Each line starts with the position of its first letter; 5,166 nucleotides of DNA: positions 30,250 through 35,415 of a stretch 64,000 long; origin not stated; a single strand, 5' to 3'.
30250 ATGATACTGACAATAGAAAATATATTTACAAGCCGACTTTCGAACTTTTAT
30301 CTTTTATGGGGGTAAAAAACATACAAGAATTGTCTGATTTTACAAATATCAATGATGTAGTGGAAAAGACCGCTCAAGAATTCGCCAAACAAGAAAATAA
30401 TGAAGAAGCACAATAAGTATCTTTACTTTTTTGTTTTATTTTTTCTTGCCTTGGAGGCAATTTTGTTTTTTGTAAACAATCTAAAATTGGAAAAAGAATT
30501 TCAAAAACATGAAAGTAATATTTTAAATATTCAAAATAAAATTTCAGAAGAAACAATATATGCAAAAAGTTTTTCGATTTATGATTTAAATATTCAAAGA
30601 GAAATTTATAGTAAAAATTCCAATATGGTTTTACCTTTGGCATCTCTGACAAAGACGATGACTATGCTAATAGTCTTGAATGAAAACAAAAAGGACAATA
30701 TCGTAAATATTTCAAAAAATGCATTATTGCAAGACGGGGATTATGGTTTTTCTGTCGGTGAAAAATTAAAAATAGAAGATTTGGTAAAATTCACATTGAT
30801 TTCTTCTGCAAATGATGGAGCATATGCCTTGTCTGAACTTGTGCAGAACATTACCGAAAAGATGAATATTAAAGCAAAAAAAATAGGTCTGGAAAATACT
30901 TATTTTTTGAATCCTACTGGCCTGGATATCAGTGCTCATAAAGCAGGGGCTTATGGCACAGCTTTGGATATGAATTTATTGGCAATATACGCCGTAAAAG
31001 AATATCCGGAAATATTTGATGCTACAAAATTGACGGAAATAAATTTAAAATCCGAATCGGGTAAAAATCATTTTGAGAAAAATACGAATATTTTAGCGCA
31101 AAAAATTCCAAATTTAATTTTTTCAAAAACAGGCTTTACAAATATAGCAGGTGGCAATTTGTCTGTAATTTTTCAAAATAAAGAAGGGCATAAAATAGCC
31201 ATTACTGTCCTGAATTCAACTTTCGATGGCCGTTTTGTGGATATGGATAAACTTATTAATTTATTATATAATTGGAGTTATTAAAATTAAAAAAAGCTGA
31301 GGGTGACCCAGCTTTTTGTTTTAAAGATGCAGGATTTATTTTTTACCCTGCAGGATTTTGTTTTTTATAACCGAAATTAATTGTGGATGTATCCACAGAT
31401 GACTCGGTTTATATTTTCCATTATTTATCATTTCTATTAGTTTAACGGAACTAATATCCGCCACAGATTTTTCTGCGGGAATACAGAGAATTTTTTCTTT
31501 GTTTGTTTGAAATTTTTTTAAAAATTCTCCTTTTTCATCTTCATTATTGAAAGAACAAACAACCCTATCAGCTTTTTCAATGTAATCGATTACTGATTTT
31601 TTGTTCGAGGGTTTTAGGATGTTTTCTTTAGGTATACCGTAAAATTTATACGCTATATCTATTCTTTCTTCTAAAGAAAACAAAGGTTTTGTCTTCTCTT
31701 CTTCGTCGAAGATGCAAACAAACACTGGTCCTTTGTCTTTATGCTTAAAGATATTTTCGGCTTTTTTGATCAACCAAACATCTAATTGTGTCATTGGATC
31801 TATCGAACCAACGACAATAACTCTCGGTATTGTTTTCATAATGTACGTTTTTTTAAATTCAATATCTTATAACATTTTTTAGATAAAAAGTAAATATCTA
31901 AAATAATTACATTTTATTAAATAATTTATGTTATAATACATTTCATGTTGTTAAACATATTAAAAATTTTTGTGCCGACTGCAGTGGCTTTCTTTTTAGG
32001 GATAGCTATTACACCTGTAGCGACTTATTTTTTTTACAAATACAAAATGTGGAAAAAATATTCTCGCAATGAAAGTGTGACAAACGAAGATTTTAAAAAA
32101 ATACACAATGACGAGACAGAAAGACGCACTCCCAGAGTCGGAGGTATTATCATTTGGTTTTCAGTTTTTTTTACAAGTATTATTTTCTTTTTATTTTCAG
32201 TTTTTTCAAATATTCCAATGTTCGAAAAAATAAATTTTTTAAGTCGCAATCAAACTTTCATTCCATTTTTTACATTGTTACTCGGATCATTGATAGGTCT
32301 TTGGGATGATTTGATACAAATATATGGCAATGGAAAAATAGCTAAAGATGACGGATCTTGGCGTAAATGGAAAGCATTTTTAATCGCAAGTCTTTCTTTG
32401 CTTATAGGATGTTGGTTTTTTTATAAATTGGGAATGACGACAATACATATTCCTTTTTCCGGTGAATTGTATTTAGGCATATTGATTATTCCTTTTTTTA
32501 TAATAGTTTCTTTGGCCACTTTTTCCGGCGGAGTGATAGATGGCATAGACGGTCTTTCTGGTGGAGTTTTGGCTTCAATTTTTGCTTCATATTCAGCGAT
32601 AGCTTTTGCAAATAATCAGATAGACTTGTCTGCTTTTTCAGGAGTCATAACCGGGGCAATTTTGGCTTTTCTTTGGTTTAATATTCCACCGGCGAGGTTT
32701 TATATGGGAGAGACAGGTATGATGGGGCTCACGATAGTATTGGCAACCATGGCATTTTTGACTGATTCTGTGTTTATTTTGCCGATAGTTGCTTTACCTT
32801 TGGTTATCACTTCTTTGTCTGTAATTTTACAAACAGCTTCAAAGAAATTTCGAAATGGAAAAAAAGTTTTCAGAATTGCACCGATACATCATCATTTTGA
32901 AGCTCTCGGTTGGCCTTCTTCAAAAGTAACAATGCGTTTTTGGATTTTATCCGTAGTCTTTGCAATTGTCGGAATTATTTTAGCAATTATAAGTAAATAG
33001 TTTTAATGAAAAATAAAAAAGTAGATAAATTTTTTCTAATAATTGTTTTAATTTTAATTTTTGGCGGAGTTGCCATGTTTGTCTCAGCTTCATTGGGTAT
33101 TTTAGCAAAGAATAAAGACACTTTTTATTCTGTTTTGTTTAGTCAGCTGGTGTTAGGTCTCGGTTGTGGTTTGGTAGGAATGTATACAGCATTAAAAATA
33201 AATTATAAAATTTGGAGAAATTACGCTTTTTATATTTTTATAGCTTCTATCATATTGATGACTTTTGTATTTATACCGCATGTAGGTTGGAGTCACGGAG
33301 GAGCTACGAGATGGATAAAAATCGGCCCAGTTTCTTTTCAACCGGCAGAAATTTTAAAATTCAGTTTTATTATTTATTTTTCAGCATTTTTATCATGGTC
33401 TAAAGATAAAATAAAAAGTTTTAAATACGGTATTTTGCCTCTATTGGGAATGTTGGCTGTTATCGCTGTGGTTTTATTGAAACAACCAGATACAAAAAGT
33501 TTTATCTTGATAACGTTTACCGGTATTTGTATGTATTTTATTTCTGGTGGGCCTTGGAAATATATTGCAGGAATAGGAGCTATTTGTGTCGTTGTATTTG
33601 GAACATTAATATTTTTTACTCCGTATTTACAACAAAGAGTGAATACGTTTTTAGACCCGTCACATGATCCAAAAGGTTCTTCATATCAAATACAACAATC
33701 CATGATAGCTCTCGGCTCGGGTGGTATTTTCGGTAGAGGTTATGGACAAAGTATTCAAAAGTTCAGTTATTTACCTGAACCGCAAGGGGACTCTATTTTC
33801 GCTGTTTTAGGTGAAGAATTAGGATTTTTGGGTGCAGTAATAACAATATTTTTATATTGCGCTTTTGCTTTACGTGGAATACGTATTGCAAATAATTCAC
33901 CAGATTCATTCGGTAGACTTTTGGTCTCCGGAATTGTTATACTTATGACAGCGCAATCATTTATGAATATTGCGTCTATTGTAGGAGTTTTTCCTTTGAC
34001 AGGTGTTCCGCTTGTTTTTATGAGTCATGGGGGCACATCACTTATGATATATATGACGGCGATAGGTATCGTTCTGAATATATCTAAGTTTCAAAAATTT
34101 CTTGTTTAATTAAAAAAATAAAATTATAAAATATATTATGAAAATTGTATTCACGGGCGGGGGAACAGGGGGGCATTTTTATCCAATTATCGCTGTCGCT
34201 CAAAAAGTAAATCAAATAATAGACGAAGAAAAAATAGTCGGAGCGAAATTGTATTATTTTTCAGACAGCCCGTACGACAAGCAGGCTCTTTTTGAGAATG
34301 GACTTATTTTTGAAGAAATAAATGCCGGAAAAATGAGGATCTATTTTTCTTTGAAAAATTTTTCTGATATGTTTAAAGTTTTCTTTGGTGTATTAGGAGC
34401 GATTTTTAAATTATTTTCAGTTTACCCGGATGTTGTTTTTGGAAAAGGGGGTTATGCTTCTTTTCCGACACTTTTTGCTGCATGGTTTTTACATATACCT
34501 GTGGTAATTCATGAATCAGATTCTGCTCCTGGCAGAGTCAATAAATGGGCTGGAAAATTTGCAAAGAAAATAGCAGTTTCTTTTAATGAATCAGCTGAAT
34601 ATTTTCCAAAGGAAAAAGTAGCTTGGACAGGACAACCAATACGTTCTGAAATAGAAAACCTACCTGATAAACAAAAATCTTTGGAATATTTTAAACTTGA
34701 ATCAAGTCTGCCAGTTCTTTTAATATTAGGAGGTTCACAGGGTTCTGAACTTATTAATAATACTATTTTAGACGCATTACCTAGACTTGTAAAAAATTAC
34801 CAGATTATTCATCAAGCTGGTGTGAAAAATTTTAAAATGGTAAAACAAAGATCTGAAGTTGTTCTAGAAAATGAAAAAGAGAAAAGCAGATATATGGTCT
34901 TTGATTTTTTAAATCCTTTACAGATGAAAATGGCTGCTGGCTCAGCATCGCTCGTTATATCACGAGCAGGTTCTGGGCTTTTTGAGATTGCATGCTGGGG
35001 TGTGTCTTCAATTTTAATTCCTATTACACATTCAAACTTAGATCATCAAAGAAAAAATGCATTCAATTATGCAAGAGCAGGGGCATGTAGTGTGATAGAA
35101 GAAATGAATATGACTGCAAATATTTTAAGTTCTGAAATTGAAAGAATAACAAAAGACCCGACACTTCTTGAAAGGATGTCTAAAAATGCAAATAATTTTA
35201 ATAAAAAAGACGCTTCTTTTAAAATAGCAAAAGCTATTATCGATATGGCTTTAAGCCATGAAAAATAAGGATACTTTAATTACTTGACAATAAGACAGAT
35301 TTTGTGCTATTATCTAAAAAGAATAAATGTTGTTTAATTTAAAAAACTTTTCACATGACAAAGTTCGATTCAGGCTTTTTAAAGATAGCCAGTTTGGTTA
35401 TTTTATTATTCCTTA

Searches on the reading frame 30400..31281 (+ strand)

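Call 69: search_protein_families(library=pfam, proteins=[window:30400-31281:+], max_evalue=0.00001)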
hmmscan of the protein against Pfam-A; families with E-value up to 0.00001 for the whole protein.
window:30400-31281:+ (294 aa): 2 families
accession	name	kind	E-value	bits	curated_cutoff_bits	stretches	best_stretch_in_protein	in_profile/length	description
PF00768.25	Peptidase_S11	-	3e-35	122.3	27.6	1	46-272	3-236/239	D-alanyl-D-alanine carboxypeptidase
PF13354.11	Beta-lactamase2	-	8.7e-06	25.7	22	0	58-172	2-120/214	Beta-lactamase enzyme family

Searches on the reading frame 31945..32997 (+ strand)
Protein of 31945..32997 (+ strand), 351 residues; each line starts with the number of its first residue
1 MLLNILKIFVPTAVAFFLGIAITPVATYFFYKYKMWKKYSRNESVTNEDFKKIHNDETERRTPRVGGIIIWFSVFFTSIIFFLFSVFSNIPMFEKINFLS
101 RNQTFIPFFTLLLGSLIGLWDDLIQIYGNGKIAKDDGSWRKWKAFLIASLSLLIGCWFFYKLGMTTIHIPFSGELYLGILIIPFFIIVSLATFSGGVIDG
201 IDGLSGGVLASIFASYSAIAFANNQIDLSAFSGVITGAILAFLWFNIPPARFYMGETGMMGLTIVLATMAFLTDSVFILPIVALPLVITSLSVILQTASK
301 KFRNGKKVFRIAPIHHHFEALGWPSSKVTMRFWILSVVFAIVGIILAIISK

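Call 58: search_protein_families(library=pfam, proteins=[window:31945-32997:+], max_evalue=0.00001)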
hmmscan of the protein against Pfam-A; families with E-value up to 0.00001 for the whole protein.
window:31945-32997:+ (351 aa): 1 family
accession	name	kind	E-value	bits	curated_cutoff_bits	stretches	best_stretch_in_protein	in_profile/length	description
PF00953.26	Glycos_transf_4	-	4.7e-20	72.6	27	1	108-271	5-157/160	Glycosyl transferase family 4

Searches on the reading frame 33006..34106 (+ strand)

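Call 58: search_protein_families(library=pfam, proteins=[window:33006-34106:+], max_evalue=0.00001)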
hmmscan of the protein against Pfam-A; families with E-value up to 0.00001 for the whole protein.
window:33006-34106:+ (367 aa): 1 family
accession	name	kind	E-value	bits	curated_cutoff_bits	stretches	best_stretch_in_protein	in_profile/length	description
PF01098.24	FTSW_RODA_SPOVE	-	1.4e-98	330.7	26.4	1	10-364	4-355/356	Cell cycle protein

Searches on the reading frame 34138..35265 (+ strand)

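Call 58: search_protein_families(library=pfam, proteins=[window:34138-35265:+], max_evalue=0.00001)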
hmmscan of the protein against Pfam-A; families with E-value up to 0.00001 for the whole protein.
window:34138-35265:+ (376 aa): 2 families
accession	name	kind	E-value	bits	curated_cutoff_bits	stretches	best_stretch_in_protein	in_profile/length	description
PF03033.26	Glyco_transf_28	-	8.4e-30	104.1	26.2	1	3-146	1-138/139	Glycosyltransferase family 28 N-terminal domain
PF04101.22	Glyco_tran_28_C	-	6e-29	101.6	22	1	193-359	1-162/166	Glycosyltransferase family 28 C-terminal domain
